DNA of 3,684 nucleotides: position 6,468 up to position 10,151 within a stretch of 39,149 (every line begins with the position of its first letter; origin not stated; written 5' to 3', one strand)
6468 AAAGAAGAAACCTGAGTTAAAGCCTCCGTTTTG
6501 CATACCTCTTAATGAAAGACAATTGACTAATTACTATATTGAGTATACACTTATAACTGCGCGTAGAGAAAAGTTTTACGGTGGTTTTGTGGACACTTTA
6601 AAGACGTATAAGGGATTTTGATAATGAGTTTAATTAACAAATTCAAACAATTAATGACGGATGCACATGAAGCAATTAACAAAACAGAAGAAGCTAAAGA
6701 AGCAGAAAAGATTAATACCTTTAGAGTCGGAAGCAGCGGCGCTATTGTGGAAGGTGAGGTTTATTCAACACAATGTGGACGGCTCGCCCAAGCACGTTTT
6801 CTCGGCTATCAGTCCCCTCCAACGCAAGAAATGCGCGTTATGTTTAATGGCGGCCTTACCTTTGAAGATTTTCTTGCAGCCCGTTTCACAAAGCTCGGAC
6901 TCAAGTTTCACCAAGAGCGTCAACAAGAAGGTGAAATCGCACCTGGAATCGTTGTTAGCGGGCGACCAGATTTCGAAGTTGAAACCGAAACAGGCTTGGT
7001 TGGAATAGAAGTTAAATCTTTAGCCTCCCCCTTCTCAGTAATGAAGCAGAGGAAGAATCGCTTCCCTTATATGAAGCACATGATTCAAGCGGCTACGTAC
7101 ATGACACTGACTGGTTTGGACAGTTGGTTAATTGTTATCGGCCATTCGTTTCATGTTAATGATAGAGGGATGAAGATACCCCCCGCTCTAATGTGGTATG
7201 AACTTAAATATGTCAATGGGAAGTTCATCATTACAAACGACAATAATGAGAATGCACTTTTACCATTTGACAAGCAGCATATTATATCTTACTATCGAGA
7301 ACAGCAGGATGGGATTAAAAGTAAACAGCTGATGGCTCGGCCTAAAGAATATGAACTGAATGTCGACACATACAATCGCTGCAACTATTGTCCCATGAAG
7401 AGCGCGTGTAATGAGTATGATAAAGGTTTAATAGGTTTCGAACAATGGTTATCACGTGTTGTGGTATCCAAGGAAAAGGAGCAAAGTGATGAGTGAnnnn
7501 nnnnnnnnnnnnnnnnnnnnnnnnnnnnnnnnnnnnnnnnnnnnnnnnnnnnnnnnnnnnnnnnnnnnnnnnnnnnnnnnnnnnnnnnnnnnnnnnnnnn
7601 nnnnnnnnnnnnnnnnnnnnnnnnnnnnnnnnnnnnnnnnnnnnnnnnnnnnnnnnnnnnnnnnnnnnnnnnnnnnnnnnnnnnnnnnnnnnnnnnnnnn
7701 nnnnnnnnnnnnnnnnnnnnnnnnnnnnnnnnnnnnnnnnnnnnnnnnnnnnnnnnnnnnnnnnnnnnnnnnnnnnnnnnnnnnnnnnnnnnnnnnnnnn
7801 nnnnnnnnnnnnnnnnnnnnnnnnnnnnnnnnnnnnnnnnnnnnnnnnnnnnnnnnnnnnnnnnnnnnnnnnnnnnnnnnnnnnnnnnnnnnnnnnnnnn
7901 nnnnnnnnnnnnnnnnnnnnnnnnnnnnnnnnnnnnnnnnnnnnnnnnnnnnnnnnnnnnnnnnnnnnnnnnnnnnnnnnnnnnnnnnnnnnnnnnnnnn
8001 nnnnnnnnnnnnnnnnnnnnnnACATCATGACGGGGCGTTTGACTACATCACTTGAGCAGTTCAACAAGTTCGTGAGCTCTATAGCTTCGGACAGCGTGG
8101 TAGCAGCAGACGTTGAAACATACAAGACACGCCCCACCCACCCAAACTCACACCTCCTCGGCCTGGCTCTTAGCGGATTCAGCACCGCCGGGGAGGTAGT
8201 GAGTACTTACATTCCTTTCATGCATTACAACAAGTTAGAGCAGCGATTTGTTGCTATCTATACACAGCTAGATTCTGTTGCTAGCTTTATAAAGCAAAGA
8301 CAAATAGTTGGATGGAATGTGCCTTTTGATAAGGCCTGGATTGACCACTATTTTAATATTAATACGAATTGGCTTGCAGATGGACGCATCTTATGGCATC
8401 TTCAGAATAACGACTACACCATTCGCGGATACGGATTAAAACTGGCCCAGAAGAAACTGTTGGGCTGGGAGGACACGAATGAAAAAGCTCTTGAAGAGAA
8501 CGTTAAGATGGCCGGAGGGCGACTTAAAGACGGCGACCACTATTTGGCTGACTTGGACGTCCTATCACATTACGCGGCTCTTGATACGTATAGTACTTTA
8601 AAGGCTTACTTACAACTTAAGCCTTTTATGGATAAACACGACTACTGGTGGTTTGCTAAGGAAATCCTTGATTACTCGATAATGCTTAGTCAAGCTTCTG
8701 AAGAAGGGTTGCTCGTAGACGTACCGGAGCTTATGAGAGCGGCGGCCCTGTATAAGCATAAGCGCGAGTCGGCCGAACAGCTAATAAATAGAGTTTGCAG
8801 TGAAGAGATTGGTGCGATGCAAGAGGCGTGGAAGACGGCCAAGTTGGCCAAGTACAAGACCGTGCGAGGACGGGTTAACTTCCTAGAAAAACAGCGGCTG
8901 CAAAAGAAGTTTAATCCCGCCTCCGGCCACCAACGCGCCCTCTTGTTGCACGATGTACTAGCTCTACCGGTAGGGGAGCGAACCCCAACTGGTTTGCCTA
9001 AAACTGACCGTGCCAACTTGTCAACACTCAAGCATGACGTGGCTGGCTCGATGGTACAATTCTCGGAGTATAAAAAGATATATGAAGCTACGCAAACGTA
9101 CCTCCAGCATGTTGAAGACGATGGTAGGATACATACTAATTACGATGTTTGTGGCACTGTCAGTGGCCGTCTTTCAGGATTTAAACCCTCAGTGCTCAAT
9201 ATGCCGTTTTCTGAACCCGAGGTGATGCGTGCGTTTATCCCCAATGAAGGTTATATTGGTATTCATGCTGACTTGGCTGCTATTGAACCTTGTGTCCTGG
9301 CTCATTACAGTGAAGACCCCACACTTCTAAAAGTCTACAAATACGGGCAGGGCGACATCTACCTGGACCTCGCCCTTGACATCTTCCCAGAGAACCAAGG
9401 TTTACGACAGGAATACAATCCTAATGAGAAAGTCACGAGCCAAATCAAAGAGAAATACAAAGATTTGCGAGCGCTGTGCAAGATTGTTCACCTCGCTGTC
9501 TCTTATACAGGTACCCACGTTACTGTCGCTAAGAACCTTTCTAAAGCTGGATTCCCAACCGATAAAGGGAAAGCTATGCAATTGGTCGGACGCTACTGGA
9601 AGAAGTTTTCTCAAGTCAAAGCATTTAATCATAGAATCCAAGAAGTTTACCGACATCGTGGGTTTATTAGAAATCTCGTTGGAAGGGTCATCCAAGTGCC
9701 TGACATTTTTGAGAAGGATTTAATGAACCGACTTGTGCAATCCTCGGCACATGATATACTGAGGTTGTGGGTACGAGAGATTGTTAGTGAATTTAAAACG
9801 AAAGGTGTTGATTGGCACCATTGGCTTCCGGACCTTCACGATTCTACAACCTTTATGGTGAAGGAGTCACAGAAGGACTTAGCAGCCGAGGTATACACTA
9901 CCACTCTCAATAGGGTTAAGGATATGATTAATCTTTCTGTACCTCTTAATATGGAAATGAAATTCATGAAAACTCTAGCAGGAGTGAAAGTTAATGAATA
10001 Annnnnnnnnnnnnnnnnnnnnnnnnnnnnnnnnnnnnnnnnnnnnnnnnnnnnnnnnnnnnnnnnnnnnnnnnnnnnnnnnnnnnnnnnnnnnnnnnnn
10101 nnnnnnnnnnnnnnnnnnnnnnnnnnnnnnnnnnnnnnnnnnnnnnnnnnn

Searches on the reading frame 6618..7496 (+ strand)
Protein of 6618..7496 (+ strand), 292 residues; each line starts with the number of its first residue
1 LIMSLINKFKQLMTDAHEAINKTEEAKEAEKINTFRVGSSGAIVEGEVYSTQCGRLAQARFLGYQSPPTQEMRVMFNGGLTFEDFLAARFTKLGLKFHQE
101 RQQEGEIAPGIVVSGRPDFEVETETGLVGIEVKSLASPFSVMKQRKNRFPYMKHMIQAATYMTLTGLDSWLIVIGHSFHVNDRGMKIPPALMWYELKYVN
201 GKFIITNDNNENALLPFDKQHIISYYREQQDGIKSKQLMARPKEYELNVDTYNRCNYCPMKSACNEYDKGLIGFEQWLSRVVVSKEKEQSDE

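Call 11: search_protein_families(library=pfam, proteins=[window:6618-7496:+], max_evalue=0.01)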
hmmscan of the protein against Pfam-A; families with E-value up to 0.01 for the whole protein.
window:6618-7496:+ (292 aa): 1 family
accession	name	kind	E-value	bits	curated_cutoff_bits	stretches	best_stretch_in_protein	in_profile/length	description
PF12705.13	PDDEXK_1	-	0.00017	22.1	22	1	98-265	120-247/247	PD-(D/E)XK nuclease superfamily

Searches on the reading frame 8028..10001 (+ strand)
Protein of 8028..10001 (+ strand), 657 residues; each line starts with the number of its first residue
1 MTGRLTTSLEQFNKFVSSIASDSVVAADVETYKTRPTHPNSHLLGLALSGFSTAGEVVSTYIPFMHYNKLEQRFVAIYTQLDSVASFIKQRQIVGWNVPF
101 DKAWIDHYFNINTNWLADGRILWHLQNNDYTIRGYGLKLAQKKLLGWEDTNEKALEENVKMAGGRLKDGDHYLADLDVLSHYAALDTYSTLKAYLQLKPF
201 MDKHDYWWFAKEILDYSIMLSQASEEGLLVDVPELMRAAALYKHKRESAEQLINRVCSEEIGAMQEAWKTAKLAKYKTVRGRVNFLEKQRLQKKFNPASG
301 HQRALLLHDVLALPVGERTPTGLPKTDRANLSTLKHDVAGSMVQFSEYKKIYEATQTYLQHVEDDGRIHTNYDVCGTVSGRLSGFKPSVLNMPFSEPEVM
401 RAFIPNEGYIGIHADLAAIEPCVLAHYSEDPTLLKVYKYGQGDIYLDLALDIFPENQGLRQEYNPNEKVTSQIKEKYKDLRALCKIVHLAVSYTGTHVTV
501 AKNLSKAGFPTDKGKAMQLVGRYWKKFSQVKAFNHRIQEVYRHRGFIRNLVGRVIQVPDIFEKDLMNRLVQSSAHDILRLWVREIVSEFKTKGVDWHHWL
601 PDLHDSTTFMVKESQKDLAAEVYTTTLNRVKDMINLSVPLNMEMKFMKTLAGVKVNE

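Call 11: search_protein_families(library=pfam, proteins=[window:8028-10001:+], max_evalue=0.01)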
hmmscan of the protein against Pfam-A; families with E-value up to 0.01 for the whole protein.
window:8028-10001:+ (657 aa): 2 families
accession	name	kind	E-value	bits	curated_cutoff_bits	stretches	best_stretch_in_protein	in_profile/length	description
PF00476.26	DNA_pol_A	-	5.8e-44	151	34.3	1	291-647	26-376/381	DNA polymerase family A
PF01612.26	DNA_pol_A_exo1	-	0.00025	21.3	23.6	1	7-199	5-170/173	3'-5' exonuclease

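Call 12: search_protein_families(library=phrogs, proteins=[window:8028-10001:+], max_evalue=0.001)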
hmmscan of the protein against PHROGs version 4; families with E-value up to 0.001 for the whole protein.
window:8028-10001:+ (657 aa): 8 families
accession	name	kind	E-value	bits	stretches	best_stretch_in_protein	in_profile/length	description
phrog_17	-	DNA, RNA and nucleotide metabolism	2.6e-64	218.9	1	6-647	655-1227/1445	DNA polymerase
phrog_15971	-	DNA, RNA and nucleotide metabolism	1.3e-17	65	2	290-427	45-182/376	DNA polymerase I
phrog_10285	-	DNA, RNA and nucleotide metabolism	1e-11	45.5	1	398-533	44-163/321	DNA polymerase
phrog_2573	-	DNA, RNA and nucleotide metabolism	4.1e-10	40.3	1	408-636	17-255/336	DNA polymerase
phrog_12241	-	DNA, RNA and nucleotide metabolism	1.4e-07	31.8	1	178-393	279-494/502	DNA polymerase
phrog_23226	-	DNA, RNA and nucleotide metabolism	6.3e-07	29.2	1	251-438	167-368/611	DNA polymerase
phrog_5995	-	DNA, RNA and nucleotide metabolism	0.00028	21.5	1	509-626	17-143/236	DNA polymerase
phrog_9556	-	DNA, RNA and nucleotide metabolism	0.00058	20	0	332-391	382-438/441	DNA polymerase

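Call 15: find_related_loci(query=window:8028-10001:+, collection=viral_contigs, flank=10000)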
Query window:8028-10001:+ (657 aa) in viral_contigs; peptide patterns used: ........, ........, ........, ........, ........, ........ (x = any residue, [..] = any of these).
14 stretches matched a pattern; 1 encode a relative of the query (tblastn E <= 1e-3); 1 distinct loci.
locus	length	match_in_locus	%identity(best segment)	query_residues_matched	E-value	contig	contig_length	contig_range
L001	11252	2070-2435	33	317-428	9e-10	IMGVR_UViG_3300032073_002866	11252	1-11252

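Call 21: find_homologous_proteins(query=window:8028-10001:+, max_evalue=1e-20)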
Query window:8028-10001:+ (657 aa): 176 proteins with E <= 1e-20 among 8000 candidates; the best 120 are listed.
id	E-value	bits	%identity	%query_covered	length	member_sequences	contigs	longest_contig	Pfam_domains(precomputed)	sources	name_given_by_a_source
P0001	0.0e+0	1515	100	100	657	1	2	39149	PF00476.27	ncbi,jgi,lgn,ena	jgi:DNA polymerase I-like protein with 3'-5' exonuclease and polymerase domains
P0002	0.0e+0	1084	71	100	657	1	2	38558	PF00476.27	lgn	-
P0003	0.0e+0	1068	71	100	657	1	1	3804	PF00476.27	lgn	-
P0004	0.0e+0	1053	69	100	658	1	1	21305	PF00476.27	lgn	-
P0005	0.0e+0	1038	68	100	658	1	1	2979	PF00476.27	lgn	-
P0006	8.2e-279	945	62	100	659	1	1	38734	PF00476.27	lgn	-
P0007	2.5e-278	943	62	100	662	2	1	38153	PF00476.27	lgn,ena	-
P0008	2.6e-274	930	61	100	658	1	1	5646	PF00476.27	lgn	-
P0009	3.2e-273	926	60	100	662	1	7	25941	PF01612.27,PF00476.27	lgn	-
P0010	2.1e-270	917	61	100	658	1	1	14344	PF00476.27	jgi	jgi:DNA polymerase I-like protein with 3'-5' exonuclease and polymerase domains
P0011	2.3e-264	897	60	100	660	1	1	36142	PF01612.27,PF00476.27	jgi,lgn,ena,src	-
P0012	4.7e-257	873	59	100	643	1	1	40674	PF00476.27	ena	-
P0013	2.3e-251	854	58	99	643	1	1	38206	PF01612.27,PF00476.27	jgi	jgi:DNA polymerase I-like protein with 3'-5' exonuclease and polymerase domains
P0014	1.3e-249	848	57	99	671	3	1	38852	PF00476.27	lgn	-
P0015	1.8e-249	848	58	98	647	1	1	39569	PF00476.27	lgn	-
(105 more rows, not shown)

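Call 23: find_encoding_contigs(protein=P0002, flank=10000, max_places=2)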
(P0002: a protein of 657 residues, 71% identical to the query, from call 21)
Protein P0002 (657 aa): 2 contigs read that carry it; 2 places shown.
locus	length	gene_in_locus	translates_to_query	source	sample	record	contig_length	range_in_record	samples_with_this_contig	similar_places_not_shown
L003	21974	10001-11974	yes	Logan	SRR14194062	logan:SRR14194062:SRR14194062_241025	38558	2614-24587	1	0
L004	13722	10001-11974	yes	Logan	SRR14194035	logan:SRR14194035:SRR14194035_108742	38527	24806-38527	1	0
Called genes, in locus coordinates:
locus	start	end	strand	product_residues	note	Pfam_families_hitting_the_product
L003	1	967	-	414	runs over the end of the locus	-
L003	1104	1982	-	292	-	-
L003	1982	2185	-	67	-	-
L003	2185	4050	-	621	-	PF16510:P22_portal (weak), PF23899:SU10_portal (faint)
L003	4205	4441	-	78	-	-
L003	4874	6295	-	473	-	PF03237:Terminase_6N, PF04466:Terminase_3 (weak), PF17289:Terminase_6C (weak)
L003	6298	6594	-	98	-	-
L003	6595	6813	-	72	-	-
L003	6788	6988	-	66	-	-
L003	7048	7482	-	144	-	-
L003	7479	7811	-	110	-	PF13936:HTH_38 (weak)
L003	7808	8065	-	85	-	-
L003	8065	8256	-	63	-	-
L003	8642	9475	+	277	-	-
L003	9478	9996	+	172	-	-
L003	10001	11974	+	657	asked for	PF00476:DNA_pol_A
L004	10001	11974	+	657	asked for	PF00476:DNA_pol_A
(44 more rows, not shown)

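Call 24: find_encoding_contigs(protein=P0006, flank=10000, max_places=2)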
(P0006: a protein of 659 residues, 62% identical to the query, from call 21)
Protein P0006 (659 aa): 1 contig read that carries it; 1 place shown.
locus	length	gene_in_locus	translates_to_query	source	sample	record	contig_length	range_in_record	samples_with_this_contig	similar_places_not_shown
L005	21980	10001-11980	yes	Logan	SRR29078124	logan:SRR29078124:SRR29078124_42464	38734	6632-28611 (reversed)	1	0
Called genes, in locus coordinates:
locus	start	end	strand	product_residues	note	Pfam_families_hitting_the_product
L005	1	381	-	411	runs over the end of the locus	-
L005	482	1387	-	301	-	-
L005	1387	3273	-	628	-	PF16510:P22_portal, PF23899:SU10_portal (faint)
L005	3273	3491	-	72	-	-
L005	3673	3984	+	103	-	PF10544:T5orf172 (weak)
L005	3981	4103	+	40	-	-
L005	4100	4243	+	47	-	-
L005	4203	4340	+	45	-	-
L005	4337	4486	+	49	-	-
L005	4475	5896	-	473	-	PF03237:Terminase_6N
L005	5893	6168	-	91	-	-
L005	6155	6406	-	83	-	-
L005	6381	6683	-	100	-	-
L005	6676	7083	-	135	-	-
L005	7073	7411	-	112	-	-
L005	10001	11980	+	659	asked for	PF00476:DNA_pol_A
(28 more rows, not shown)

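Call 25: find_encoding_contigs(protein=P0007, flank=10000, max_places=2)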
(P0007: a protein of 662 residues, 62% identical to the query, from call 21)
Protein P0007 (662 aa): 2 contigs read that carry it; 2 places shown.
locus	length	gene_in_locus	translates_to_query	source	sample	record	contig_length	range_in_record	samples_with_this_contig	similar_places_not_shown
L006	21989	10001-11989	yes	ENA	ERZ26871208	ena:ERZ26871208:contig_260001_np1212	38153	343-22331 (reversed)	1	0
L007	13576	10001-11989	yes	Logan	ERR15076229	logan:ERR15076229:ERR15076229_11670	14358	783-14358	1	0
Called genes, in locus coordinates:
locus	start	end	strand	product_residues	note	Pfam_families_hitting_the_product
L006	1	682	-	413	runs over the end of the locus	-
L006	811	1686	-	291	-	-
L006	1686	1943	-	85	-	-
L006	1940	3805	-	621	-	PF16510:P22_portal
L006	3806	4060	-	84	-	-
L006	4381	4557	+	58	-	-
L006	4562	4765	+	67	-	-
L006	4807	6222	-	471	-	PF03237:Terminase_6N (weak), PF04466:Terminase_3 (weak)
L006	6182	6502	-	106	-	-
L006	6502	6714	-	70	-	-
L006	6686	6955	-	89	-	-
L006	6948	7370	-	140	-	-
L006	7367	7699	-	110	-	-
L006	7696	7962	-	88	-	-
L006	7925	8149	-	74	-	-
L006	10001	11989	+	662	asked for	PF00476:DNA_pol_A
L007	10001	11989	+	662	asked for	PF00476:DNA_pol_A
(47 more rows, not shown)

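Call 31: find_encoding_contigs(protein=P0004, flank=10000, max_places=1)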
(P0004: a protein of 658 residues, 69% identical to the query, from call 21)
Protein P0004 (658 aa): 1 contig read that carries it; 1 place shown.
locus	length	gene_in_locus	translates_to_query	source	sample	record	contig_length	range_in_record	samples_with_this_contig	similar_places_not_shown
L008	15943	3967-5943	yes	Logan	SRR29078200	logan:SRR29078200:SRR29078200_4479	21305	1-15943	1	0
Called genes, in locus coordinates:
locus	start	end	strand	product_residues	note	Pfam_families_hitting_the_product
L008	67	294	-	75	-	-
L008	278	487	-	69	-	-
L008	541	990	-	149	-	-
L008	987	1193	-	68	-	-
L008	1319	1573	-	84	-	-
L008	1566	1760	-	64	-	-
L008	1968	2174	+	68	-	-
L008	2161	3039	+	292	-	-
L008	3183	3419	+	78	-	-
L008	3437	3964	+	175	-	-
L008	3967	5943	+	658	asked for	PF00476:DNA_pol_A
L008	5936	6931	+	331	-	PF01555:N6_N4_Mtase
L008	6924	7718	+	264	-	-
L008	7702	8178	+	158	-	-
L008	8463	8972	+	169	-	PF18909:dGTP_diPhyd_N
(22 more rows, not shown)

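Call 32: find_encoding_contigs(protein=P0012, flank=10000, max_places=1)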
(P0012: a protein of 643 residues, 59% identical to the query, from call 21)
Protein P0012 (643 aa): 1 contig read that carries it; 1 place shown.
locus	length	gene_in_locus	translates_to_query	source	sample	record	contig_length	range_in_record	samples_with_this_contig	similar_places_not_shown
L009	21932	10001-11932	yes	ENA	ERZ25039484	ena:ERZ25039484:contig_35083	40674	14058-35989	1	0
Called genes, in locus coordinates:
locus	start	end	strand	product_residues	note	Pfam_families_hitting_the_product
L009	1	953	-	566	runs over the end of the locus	PF16510:P22_portal (faint), PF23899:SU10_portal (faint)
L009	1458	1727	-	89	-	-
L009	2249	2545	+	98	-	-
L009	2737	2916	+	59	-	-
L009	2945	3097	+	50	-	-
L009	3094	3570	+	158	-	-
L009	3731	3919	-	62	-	-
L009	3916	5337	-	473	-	PF17289:Terminase_6C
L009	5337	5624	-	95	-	-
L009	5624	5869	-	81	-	-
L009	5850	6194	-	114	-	-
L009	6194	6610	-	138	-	-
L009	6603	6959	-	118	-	-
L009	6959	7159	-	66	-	-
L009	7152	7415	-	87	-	-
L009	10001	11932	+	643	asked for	PF00476:DNA_pol_A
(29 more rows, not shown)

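Call 33: find_encoding_contigs(protein=P0014, flank=10000, max_places=1)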
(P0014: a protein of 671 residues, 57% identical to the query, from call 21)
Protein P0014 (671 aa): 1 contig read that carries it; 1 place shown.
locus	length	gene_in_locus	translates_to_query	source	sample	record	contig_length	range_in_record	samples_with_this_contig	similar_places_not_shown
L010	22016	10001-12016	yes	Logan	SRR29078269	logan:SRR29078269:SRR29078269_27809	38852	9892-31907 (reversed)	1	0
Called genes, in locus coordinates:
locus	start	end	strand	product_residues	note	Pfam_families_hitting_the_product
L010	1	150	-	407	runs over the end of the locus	-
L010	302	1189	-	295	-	-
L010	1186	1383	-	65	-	-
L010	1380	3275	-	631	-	PF16510:P22_portal, PF23899:SU10_portal (faint)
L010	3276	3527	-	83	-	-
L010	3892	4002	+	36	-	-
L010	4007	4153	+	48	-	-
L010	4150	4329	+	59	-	-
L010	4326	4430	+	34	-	-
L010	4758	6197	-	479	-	PF17289:Terminase_6C (weak)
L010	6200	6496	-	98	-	-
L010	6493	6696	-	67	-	-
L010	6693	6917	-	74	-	-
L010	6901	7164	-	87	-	-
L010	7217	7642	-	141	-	-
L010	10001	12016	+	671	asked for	PF00476:DNA_pol_A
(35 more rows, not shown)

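Call 38: find_related_loci(query=A2, collection=metagenome_contigs, flank=10000)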
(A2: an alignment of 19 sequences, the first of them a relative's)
Query A2 (657 aa) in metagenome_contigs; peptide patterns used: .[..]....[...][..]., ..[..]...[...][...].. (x = any residue, [..] = any of these).
187 stretches matched a pattern; 47 encode a relative of the query (tblastn E <= 1e-3); 47 distinct loci.
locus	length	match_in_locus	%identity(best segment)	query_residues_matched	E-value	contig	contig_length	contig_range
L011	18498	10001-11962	60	4-657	0e+0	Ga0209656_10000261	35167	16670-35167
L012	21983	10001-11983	44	2-657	1e-173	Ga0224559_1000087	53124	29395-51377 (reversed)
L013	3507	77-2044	41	4-657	2e-168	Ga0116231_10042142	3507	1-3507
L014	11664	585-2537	42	4-657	5e-159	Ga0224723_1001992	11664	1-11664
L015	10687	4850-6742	40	25-657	2e-153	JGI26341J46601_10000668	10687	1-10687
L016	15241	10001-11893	40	25-657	2e-153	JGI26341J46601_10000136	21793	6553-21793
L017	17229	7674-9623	40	1-657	2e-151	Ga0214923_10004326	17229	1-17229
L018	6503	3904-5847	40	1-657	2e-149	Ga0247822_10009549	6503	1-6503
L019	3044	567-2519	40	1-657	1e-155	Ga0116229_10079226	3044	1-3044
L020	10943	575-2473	40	23-657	1e-147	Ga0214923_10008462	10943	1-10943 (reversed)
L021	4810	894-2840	39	1-657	2e-149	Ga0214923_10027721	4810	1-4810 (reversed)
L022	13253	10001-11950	38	1-657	7e-147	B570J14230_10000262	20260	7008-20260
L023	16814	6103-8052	38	1-657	7e-147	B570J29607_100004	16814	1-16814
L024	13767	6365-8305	41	5-657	8e-145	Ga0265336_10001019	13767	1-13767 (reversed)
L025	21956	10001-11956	38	1-657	1e-141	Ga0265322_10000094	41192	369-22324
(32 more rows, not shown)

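Call 52: find_related_loci(query=A2, collection=viral_contigs, flank=10000)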
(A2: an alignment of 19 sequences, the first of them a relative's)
Query A2 (657 aa) in viral_contigs; peptide patterns used: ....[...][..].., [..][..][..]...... (x = any residue, [..] = any of these).
60 stretches matched a pattern; 32 encode a relative of the query (tblastn E <= 1e-3); 31 distinct loci.
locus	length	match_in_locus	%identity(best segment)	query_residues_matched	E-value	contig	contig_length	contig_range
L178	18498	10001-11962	60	4-657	0e+0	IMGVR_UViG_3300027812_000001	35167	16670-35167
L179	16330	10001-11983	44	2-657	1e-173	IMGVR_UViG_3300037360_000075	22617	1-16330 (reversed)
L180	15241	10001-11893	40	25-657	2e-153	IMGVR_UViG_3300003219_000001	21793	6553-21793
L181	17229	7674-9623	40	1-657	2e-151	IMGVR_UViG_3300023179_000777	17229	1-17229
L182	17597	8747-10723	40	1-657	4e-151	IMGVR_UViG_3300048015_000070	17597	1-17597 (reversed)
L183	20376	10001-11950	39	1-657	2e-149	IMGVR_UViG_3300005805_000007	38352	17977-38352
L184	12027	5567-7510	40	1-657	7e-149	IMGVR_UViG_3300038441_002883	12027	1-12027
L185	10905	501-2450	39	1-657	2e-147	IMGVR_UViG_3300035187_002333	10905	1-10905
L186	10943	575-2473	40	23-657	1e-147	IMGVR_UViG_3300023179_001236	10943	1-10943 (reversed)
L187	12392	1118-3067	38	1-657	7e-147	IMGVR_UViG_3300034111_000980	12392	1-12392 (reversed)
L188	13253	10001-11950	38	1-657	7e-147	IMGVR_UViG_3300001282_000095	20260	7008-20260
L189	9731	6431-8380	38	1-657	7e-147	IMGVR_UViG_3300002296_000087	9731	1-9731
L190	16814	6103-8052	38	1-657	7e-147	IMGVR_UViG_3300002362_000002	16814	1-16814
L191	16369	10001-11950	39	1-657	2e-146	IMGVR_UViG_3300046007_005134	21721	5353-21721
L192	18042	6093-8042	39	1-657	2e-146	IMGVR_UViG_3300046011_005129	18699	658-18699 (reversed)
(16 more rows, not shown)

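Call 72: find_encoding_contigs(protein=P0013, flank=10000, max_places=1)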
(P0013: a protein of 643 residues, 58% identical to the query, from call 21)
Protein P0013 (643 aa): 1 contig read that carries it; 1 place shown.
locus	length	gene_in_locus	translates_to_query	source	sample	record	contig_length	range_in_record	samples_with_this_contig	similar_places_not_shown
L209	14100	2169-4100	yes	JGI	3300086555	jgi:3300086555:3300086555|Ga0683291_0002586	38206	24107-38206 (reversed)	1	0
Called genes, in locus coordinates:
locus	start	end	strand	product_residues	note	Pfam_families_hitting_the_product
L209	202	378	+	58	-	-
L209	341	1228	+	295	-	PF12705:PDDEXK_1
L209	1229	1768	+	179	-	-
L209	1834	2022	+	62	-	-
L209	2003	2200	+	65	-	-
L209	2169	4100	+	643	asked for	PF01612:DNA_pol_A_exo1 (weak), PF00476:DNA_pol_A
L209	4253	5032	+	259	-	-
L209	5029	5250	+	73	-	-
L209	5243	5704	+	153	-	-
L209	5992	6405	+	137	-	PF18909:dGTP_diPhyd_N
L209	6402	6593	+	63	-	-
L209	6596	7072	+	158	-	PF25109:HAD_PNKP (faint)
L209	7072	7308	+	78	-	-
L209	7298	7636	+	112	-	-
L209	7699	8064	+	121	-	-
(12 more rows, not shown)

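Call 73: find_encoding_contigs(protein=P0015, flank=10000, max_places=1)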
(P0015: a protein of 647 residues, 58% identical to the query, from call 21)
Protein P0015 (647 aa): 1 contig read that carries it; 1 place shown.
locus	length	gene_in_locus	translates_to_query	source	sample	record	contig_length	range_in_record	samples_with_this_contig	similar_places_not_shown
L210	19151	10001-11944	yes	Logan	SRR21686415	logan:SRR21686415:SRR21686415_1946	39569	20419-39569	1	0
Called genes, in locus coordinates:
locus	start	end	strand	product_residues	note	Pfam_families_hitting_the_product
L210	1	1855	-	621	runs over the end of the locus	PF23899:SU10_portal (faint), PF16510:P22_portal (weak)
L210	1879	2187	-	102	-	-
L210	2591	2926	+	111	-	PF26948:DUF8296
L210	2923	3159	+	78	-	-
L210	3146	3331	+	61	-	-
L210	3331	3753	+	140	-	-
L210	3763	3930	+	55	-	-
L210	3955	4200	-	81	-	-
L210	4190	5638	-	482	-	PF03237:Terminase_6N (weak), PF04466:Terminase_3 (weak), PF17289:Terminase_6C (weak)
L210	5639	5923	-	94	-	-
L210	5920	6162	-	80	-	-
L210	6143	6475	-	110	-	-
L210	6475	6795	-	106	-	-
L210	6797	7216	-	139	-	-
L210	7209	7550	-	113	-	-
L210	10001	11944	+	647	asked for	PF00476:DNA_pol_A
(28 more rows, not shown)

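Call 74: find_encoding_contigs(protein=P0009, flank=10000, max_places=3)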
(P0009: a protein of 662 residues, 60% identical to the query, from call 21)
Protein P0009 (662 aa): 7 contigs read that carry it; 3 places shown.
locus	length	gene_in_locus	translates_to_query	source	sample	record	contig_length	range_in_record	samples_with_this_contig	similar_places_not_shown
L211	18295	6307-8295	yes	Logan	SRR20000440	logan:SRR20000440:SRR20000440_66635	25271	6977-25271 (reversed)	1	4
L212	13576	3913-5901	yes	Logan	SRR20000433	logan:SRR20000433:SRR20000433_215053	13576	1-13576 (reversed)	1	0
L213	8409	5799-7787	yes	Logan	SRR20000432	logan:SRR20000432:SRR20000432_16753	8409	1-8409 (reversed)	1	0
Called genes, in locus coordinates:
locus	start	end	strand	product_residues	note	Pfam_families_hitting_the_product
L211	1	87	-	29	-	?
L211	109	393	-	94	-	-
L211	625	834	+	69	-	-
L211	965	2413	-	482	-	PF17289:Terminase_6C (weak)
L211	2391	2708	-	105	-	-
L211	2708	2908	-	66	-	-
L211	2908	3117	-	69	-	-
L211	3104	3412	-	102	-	-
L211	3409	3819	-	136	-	-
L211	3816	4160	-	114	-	-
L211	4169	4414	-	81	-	-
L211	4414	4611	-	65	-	-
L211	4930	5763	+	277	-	-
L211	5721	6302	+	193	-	-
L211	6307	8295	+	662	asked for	PF01612:DNA_pol_A_exo1 (weak), PF00476:DNA_pol_A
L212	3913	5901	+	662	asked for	PF01612:DNA_pol_A_exo1 (weak), PF00476:DNA_pol_A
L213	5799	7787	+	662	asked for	PF01612:DNA_pol_A_exo1 (weak), PF00476:DNA_pol_A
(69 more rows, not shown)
